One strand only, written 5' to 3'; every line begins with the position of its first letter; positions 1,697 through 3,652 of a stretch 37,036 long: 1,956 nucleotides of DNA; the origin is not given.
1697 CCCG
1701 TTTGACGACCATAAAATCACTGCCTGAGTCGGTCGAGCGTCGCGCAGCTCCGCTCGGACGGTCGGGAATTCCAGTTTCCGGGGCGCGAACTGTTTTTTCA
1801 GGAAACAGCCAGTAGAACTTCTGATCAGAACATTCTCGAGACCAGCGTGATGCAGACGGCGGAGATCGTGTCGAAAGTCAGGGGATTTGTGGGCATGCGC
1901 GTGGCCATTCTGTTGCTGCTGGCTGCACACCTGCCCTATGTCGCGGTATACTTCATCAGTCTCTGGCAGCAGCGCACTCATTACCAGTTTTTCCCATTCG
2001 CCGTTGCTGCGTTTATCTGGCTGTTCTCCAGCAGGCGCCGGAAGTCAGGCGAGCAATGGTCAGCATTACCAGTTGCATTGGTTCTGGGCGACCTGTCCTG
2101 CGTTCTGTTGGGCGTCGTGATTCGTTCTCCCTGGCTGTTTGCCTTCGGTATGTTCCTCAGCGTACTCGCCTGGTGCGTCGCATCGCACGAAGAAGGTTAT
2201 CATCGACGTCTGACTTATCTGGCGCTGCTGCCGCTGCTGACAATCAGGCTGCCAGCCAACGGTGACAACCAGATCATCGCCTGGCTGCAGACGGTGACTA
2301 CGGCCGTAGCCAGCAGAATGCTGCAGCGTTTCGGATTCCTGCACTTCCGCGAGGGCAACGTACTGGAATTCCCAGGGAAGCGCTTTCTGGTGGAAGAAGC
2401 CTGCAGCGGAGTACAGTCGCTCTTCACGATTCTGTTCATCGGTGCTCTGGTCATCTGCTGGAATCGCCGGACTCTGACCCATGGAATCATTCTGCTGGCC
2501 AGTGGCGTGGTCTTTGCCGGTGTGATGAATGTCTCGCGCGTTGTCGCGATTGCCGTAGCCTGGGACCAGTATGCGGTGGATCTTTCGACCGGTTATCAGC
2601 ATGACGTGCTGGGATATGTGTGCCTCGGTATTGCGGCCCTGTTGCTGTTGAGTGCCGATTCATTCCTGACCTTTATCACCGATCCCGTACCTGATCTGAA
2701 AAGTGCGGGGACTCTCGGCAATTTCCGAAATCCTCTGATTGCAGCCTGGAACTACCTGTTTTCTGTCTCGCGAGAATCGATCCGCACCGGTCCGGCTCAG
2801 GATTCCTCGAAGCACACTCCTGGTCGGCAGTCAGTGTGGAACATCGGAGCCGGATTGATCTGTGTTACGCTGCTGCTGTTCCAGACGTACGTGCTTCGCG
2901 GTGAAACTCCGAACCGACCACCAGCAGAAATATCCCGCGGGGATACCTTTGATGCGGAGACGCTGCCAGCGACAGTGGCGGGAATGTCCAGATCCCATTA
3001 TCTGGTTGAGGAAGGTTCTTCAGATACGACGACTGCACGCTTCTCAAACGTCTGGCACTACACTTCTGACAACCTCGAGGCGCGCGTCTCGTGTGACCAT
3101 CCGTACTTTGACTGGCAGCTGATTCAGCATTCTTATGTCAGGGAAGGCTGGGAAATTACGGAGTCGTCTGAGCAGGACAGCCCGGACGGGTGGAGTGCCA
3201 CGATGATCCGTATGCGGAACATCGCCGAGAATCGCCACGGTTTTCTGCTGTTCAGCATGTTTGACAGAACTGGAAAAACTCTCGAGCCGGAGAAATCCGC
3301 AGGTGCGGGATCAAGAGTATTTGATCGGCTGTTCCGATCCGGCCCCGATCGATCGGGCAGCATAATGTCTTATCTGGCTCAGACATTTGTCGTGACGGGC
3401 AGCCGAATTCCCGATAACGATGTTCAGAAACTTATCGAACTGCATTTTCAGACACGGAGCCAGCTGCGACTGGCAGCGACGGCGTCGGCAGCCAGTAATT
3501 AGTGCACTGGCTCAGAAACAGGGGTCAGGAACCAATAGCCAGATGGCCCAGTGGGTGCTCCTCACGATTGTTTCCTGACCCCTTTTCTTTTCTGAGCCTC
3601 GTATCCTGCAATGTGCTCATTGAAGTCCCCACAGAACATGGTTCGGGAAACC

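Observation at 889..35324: Candidate coupled system: a PEP-CTERM/exosortase sorting module facing a Wzm/Wzt glycan operon that carries its own EpsI paralog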

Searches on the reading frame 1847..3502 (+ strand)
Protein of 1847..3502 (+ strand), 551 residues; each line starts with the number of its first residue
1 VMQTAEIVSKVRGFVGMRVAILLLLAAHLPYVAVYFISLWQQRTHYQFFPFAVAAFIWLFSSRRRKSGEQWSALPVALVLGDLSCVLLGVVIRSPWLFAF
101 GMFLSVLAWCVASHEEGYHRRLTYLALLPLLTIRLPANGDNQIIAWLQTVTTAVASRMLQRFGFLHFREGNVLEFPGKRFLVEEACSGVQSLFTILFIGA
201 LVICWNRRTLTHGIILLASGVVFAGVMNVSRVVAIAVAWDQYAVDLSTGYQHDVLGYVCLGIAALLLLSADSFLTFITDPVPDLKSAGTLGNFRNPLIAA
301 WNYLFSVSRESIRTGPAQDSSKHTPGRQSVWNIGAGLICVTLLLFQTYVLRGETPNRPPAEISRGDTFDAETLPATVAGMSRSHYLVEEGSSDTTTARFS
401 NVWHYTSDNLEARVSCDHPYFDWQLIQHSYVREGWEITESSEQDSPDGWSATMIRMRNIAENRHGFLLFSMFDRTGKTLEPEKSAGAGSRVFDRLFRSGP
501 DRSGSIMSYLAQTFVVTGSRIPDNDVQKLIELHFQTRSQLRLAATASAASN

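Call 3: search_protein_families(library=ncbifam, proteins=[window:1847-3502:+], max_evalue=0.01)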
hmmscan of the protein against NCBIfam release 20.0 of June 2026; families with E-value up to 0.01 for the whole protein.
window:1847-3502:+ (551 aa): 17 families
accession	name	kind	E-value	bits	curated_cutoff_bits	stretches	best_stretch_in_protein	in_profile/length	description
TIGR02602.1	8TM_EpsH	subfamily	1.6e-36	126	105.55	1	38-274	2-240/241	exosortase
TIGR04152.1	exosort_VPLPA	exception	3.5e-26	92.3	400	1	40-279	4-247/486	VPLPA-CTERM-specific exosortase XrtD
NF033780.1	exosort_XrtU_C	equivalog_domain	1.7e-25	89.8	40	1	377-543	3-169/173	exosortase U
TIGR03109.2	exosort_XrtA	exception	4.2e-25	88.6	208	1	20-272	6-257/261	exosortase A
TIGR04178.1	exo_archaeo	signature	2.9e-14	53.1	23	1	181-269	2-89/97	exosortase/archaeosortase family protein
NF035943.2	exosort_XrtV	exception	1.5e-11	44.1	313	1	19-275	7-267/270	exosortase V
NF038142.1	exosort_XrtW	exception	1.8e-10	39.8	425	1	34-237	21-228/494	exosortase W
NF033770.1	exosort_XrtT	exception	2.7e-10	39.4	250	1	51-268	38-261/472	exosortase T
TIGR03113.1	exosort_XrtB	exception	9.9e-10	38.5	275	1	22-277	6-267/268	exosortase B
NF033464.1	cyanoexo_CrtC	exception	7.3e-09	35.6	225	1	147-240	148-244/278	cyanoexosortase C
NF046083.1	exosort_XrtY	exception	2.4e-07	30.8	160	1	142-260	44-160/168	exosortase Y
TIGR03763.1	cyanoexo_CrtA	exception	4.6e-06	26.3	150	1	24-269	8-253/260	cyanoexosortase A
NF012182.0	exosortase_XrtQ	exception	5.4e-05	22.8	270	1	70-263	60-252/256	exosortase Q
TIGR04476.1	exosort_XrtN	exception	5.9e-05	22.4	200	1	50-265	29-237/406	exosortase N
TIGR04151.1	exosort_VPDSG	exception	0.00011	21.7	300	1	107-253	132-278/306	VPDSG-CTERM-specific exosortase XrtC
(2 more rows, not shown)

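Call 4: search_protein_families(library=pfam, proteins=[window:1847-3502:+], max_evalue=0.01)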
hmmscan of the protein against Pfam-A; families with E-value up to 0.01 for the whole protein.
window:1847-3502:+ (551 aa): 1 family
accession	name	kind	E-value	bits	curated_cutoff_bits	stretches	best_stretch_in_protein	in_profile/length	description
PF09721.15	Exosortase_EpsH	-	3.4e-36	125.3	25.7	1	22-272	2-252/254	Transmembrane exosortase (Exosortase_EpsH)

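Call 21: find_homologous_proteins(query=window:1847-3502:+, max_evalue=0.001)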
Query window:1847-3502:+ (551 aa): 147 proteins with E <= 0.001 among 8000 candidates; the best 120 are listed.
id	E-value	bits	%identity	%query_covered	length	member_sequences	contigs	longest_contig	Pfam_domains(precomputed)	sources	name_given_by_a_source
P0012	0.0e+0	1251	100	100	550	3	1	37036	PF09721.16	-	-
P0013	6.7e-179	614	50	98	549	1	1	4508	PF09721.16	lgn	-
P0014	8.4e-173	594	50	98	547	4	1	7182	PF09721.16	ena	-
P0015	1.2e-168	580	50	96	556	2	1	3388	PF09721.16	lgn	-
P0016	5.2e-166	571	48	97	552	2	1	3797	PF09721.16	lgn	-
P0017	1.3e-165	570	47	98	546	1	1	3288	PF09721.16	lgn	-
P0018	6.4e-163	561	47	99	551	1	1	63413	PF09721.16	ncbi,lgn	-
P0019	1.1e-161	557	49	92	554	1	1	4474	PF09721.16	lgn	-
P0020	1.7e-161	557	49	96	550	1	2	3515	PF09721.16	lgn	-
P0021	3.9e-161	555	46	97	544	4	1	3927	PF09721.16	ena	-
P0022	2.2e-156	540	48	98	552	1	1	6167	PF09721.16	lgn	-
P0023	1.9e-152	527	44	99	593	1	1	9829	PF09721.16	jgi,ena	-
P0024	9.7e-148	511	46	98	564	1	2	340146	PF09721.16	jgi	jgi:exosortase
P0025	8.0e-137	475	42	94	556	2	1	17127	PF09721.16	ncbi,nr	ncbi:MAG: exosortase U [Planctomycetaceae bacterium]|nr:exosortase U [Planctomycetaceae bacterium]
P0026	2.1e-136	474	42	96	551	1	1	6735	PF09721.16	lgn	-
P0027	1.2e-133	465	43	96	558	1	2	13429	PF09721.16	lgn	-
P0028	7.7e-115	403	56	59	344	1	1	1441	PF09721.16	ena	-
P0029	3.0e-114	401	55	61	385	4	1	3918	PF09721.16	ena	-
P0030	1.6e-112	395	55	61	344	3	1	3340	PF09721.16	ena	-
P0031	7.5e-101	356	55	53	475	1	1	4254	PF09721.16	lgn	-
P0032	1.5e-100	355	37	83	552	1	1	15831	PF09721.16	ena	-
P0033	8.2e-100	353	37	96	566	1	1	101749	PF09721.16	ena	-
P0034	5.5e-99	350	39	95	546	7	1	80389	PF09721.16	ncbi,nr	ncbi:MAG: exosortase U [Fuerstiella sp.]|nr:exosortase U [Fuerstiella sp.]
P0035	1.5e-97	346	37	98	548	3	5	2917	PF09721.16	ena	-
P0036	2.6e-97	345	36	93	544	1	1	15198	PF09721.16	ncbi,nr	ncbi:MAG: exosortase U [Planctomycetaceae bacterium]|nr:exosortase U [Planctomycetaceae bacterium]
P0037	1.4e-96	342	36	96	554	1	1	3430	PF09721.16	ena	-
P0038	2.7e-95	338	37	96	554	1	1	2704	PF09721.16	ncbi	ncbi:MAG: exosortase U [Fuerstiella sp.]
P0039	3.6e-95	338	36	96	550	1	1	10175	PF09721.16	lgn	-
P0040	5.9e-95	337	36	96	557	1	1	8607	PF09721.16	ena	-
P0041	1.1e-94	336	38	91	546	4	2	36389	PF09721.16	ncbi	-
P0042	1.2e-94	336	36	98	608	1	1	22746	PF09721.16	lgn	-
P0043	2.0e-94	335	37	96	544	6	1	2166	PF09721.16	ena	-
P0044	6.2e-94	334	51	58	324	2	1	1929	PF09721.16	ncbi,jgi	jgi:exosortase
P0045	2.0e-92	329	49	63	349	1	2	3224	PF09721.16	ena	-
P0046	5.9e-92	327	51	60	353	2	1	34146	PF09721.16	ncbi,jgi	-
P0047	2.5e-91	325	35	96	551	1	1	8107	PF09721.16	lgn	-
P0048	4.4e-91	324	34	96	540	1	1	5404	PF09721.16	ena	-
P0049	5.1e-91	324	49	62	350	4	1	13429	PF09721.16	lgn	-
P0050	7.8e-91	323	35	93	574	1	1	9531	PF09721.16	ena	-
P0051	1.0e-90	323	52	52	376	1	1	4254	PF09721.16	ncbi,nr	ncbi:MAG: exosortase/archaeosortase family protein [Planctomycetaceae bacterium]|nr:exosortase/archa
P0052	1.6e-90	322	35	94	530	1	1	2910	PF09721.16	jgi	-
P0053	1.9e-90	322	37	96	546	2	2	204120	PF09721.16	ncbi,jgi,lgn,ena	-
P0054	3.6e-90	321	53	51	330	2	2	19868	PF09721.16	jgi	jgi:exosortase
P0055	3.8e-90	321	35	93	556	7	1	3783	PF09721.16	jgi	jgi:exosortase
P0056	2.5e-89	318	36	96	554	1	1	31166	PF09721.16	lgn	-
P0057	8.2e-89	317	40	79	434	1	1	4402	PF09721.16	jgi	-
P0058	1.3e-88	316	52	53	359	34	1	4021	PF09721.16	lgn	-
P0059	1.4e-88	316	53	53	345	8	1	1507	PF09721.16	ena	-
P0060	3.3e-88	315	50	55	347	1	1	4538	PF09721.16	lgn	-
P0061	6.0e-88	314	50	57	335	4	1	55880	PF09721.16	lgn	-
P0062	1.0e-87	313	48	61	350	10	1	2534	PF09721.16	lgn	-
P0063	1.5e-87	313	50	58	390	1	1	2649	PF09721.16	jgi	jgi:exosortase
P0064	9.2e-87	310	35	94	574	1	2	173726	PF09721.16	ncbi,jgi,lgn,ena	-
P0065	2.1e-86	309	35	93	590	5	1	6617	PF09721.16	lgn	-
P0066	6.4e-86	307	51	52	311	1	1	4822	PF09721.16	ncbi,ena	-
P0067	1.0e-85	306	52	52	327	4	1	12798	PF09721.16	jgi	-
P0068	1.6e-85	306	59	42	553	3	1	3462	PF09721.16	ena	-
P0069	2.0e-84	302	49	54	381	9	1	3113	PF09721.16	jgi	jgi:exosortase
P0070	3.0e-84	302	49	52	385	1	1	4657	PF09721.16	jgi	jgi:exosortase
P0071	4.5e-84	301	48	59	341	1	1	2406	PF09721.16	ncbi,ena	-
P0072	8.7e-84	300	49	53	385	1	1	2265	PF09721.16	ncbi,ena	-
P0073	1.6e-83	299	50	56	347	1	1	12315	PF09721.16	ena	-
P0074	1.7e-83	299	49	53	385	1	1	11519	PF09721.16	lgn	-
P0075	1.7e-83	299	49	52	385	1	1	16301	PF09721.16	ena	-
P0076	1.7e-83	299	49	52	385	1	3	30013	PF09721.16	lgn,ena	-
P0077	1.8e-83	299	49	53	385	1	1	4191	PF09721.16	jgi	-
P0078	1.8e-83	299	49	53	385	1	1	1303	PF09721.16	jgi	jgi:exosortase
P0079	2.0e-83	299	49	53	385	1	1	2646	PF09721.16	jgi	-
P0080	2.6e-83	299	49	53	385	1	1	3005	PF09721.16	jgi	jgi:exosortase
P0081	4.0e-83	298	65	39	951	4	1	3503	PF13431.13,PF23914.2,PF25062.2,PF09721.16,PF13428.13,PF14559.13,PF13371.13,PF00515.35,PF12895.14,PF13424.13,PF13432.13,PF07719.24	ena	-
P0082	4.4e-83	298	48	53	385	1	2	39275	PF09721.16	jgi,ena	jgi:exosortase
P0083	4.4e-83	298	48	53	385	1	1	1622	PF09721.16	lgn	-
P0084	4.5e-83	298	48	53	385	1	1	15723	PF09721.16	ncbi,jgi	ncbi:MAG: exosortase/archaeosortase family protein [Planctomyces sp.]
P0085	6.4e-83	297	48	53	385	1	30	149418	PF09721.16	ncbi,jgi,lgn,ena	ncbi:MAG: exosortase/archaeosortase family protein [Planctomyces sp.]|jgi:exosortase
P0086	6.6e-83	297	48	53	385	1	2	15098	PF09721.16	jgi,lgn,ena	jgi:exosortase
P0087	7.5e-83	297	48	53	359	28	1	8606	PF09721.16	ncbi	ncbi:MAG: exosortase/archaeosortase family protein [Planctomyces sp.]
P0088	8.9e-83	297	48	53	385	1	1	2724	PF09721.16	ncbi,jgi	ncbi:MAG: exosortase/archaeosortase family protein [Planctomyces sp.]|jgi:exosortase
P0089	1.0e-82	297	51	52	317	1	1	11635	PF09721.16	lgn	-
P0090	1.6e-82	296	46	63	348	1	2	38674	PF09721.16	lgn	-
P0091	1.6e-82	296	48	53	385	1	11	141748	PF09721.16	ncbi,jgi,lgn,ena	ncbi:MAG: exosortase/archaeosortase family protein [Planctomyces sp.]|jgi:exosortase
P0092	1.6e-82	296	48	53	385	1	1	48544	PF09721.16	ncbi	ncbi:MAG: exosortase/archaeosortase family protein [Planctomyces sp.]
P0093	1.8e-82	296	48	53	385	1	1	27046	PF09721.16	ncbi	ncbi:MAG: exosortase/archaeosortase family protein [Planctomyces sp.]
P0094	2.2e-82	296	46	60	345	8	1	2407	PF09721.16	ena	-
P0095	2.5e-82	295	48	53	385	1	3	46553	PF09721.16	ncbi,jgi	ncbi:MAG: exosortase/archaeosortase family protein [Planctomyces sp.]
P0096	2.6e-82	295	48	53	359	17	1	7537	PF09721.16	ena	-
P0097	3.0e-82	295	48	52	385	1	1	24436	PF09721.16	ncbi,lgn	-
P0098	4.6e-82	294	48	59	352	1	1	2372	PF09721.16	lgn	-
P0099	4.6e-82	294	49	52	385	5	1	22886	PF09721.16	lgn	-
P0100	5.1e-82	294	48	52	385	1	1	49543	PF09721.16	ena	-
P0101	1.1e-81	293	46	59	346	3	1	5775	PF09721.16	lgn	-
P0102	1.1e-81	293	49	51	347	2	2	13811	PF09721.16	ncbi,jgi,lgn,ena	-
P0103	2.5e-81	292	49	53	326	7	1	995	PF09721.16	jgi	jgi:exosortase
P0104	3.5e-81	292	48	53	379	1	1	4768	PF09721.16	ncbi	ncbi:MAG: exosortase/archaeosortase family protein, partial [Planctomyces sp.]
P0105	1.6e-80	289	45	60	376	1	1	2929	PF09721.16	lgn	-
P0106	3.8e-79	285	45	55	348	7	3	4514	PF09721.16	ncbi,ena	-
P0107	7.1e-79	284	44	63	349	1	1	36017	PF09721.16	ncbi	-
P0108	1.5e-78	283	46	58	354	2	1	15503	PF09721.16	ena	-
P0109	3.0e-78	282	46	60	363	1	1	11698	PF09721.16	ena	-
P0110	5.7e-78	281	46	60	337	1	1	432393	PF09721.16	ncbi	ncbi:MAG: exosortase/archaeosortase family protein [Planctomycetaceae bacterium]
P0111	6.5e-78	281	46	56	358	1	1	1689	PF09721.16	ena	-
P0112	1.1e-75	273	47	52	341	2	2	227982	PF09721.16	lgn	-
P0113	4.2e-75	271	43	60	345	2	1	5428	PF09721.16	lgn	-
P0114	6.9e-75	271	45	55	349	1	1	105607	PF09721.16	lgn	-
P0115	3.2e-73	265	48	54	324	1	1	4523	PF09721.16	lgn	-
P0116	1.3e-72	263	44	58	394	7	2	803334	PF09721.16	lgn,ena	-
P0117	6.9e-72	261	48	52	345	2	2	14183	PF09721.16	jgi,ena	-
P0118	3.6e-71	258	44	58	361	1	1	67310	PF09721.16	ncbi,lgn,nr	ncbi:MAG: exosortase/archaeosortase family protein [Planctomycetaceae bacterium]|nr:exosortase/archa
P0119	6.8e-71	258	46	55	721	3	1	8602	PF14559.13,PF24575.2,PF09721.16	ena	-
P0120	4.4e-70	255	44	55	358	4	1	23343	PF09721.16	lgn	-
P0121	4.8e-68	248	48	51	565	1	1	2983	PF14559.13,PF09721.16,PF13432.13,PF20308.5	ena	-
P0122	2.4e-64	236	47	48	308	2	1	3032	PF09721.16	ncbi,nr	ncbi:MAG: exosortase/archaeosortase family protein, partial [Fuerstiella sp.]|nr:exosortase/archaeos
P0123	5.3e-64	235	48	44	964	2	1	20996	PF14559.13,PF13431.13,PF09721.16,PF13432.13,PF13428.13,PF07719.24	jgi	-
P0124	1.5e-62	230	31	94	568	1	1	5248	PF09721.16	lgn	-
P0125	1.8e-60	223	31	95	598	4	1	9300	PF09721.16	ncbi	ncbi:MAG: exosortase U [Thermoguttaceae bacterium]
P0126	6.4e-53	198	30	94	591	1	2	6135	PF09721.16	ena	-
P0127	3.5e-52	196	28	94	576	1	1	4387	PF09721.16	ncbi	-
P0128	9.3e-52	194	32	94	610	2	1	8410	PF09721.16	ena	-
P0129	1.3e-50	191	37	57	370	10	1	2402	PF09721.16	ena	-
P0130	3.4e-49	186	32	77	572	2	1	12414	PF09721.16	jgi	-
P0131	6.2e-49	185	28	98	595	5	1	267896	PF09721.16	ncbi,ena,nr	ncbi:MAG: exosortase U [Mariniblastus sp.]|nr:exosortase U [Mariniblastus sp.]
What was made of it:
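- Closest known: Exosortase U. Same: Relatives carry this name in GenBank (call 21).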

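Call 31: find_encoding_contigs(protein=P0110, flank=10000, max_places=2)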
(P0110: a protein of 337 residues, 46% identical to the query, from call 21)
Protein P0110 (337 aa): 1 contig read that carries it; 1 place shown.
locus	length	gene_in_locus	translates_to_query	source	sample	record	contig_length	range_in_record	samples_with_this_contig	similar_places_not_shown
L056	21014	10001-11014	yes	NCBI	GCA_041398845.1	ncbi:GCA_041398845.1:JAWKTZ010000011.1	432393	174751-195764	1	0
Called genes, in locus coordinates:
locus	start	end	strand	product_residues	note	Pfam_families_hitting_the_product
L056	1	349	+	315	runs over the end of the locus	PF00535:Glycos_transf_2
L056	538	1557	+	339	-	PF09721:Exosortase_EpsH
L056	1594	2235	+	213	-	-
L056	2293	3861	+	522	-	PF12895:ANAPC3 (faint), PF13424:TPR_12 (faint), PF00515:TPR_1 (faint), PF07719:TPR_2 (faint), PF13181:TPR_8 (faint), PF13414:TPR_11 (faint), PF13428:TPR_14 (faint), PF14559:TPR_19 (weak), +3 more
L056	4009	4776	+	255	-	-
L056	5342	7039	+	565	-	PF09721:Exosortase_EpsH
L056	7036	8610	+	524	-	PF00515:TPR_1 (faint), PF07719:TPR_2 (faint), PF12895:ANAPC3 (faint), PF13414:TPR_11 (faint), PF13424:TPR_12 (faint), PF13428:TPR_14 (faint), PF13371:TPR_9 (weak), PF13432:TPR_16 (weak), +3 more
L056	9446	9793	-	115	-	-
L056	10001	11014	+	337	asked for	PF09721:Exosortase_EpsH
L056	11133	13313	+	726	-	PF13424:TPR_12 (faint), PF13428:TPR_14 (faint), PF23914:TPR_CcmH_CycH (faint), PF07719:TPR_2 (faint), PF12895:ANAPC3 (faint), PF13431:TPR_17 (faint), PF13432:TPR_16 (faint), PF14559:TPR_19 (faint)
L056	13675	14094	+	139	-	PF01797:Y1_Tnp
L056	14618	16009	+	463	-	PF07963:N_methyl (weak), PF07596:SBP_bac_10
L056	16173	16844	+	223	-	-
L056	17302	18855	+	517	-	PF00884:Sulfatase, PF01663:Phosphodiest (faint), PF16347:SGSH_C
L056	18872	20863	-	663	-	PF01757:Acyl_transf_3, PF19040:SGNH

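Call 32: find_encoding_contigs(protein=P0085, flank=10000, max_places=2)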
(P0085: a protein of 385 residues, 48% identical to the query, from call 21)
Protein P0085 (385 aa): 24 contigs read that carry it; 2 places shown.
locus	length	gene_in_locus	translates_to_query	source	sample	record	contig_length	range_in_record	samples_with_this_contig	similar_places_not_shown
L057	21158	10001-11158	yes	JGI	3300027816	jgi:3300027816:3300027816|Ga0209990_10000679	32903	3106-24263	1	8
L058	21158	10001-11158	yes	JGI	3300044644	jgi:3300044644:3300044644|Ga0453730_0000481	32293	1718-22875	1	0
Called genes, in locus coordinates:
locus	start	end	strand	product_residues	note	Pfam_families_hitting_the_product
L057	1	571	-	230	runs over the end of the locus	PF01966:HD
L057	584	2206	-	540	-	PF13230:GATase_4 (weak), PF13522:GATase_6, PF13537:GATase_7, PF00156:Pribosyltran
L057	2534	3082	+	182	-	PF08714:Fae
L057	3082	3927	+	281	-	PF00793:DAHP_synth_1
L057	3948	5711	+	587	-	-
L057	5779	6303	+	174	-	PF12850:Metallophos_2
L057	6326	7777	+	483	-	PF07394:DUF1501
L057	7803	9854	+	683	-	PF00756:Esterase, PF00326:Peptidase_S9 (weak)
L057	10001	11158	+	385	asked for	PF09721:Exosortase_EpsH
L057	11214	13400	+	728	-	PF13432:TPR_16 (faint), PF12895:ANAPC3 (faint), PF14561:TPR_20 (faint), PF07719:TPR_2 (faint), PF14559:TPR_19 (weak), PF13371:TPR_9 (weak)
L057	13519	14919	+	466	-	PF04734:Ceramidase_alk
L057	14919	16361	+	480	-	PF07394:DUF1501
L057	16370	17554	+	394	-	-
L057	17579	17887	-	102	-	PF03992:ABM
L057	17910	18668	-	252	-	PF00005:ABC_tran, PF13304:AAA_21 (faint)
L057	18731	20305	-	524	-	PF12704:MacB_PCD (faint), PF02687:FtsX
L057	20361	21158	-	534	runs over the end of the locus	PF01336:tRNA_anti-codon, PF00152:tRNA-synt_2, PF01409:tRNA-synt_2d (faint)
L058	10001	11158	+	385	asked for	PF09721:Exosortase_EpsH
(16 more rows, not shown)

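Call 33: find_encoding_contigs(protein=P0018, flank=10000, max_places=2)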
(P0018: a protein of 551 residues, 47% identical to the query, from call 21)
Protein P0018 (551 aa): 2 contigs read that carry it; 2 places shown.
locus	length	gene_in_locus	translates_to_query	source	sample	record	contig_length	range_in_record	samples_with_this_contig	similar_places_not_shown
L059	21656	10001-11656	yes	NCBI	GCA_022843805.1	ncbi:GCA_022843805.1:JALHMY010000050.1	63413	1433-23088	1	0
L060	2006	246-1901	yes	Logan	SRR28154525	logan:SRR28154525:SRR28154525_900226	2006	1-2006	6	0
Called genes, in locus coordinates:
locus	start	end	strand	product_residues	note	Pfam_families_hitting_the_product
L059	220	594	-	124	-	-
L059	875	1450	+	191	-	-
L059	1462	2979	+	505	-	PF05090:HTTM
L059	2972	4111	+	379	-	PF13371:TPR_9, PF13432:TPR_16, PF13371:TPR_9 (weak), PF13432:TPR_16 (weak), PF00515:TPR_1, PF07719:TPR_2 (weak), PF13414:TPR_11 (weak), PF00515:TPR_1 (weak), +10 more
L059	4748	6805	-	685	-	PF00005:ABC_tran, PF00006:ATP-synt_ab (faint), PF02463:SMC_N (faint), PF03308:MeaB (faint), PF13175:AAA_15 (faint), PF12848:ABC_tran_Xtn, PF00005:ABC_tran, PF16326:ABC_tran_CTD, +5 more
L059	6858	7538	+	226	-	PF00149:Metallophos (weak)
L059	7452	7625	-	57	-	-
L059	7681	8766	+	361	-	PF00793:DAHP_synth_1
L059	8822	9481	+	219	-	-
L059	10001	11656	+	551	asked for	PF09721:Exosortase_EpsH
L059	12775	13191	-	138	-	PF13366:PDDEXK_3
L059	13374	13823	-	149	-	PF00581:Rhodanese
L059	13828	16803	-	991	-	PF00034:Cytochrom_C (faint)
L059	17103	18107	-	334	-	PF00248:Aldo_ket_red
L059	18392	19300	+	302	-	PF00175:NAD_binding_1, PF10418:DHODB_Fe-S_bind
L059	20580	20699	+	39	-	-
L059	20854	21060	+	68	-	-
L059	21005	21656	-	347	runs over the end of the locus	PF04794:YdjC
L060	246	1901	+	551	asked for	PF09721:Exosortase_EpsH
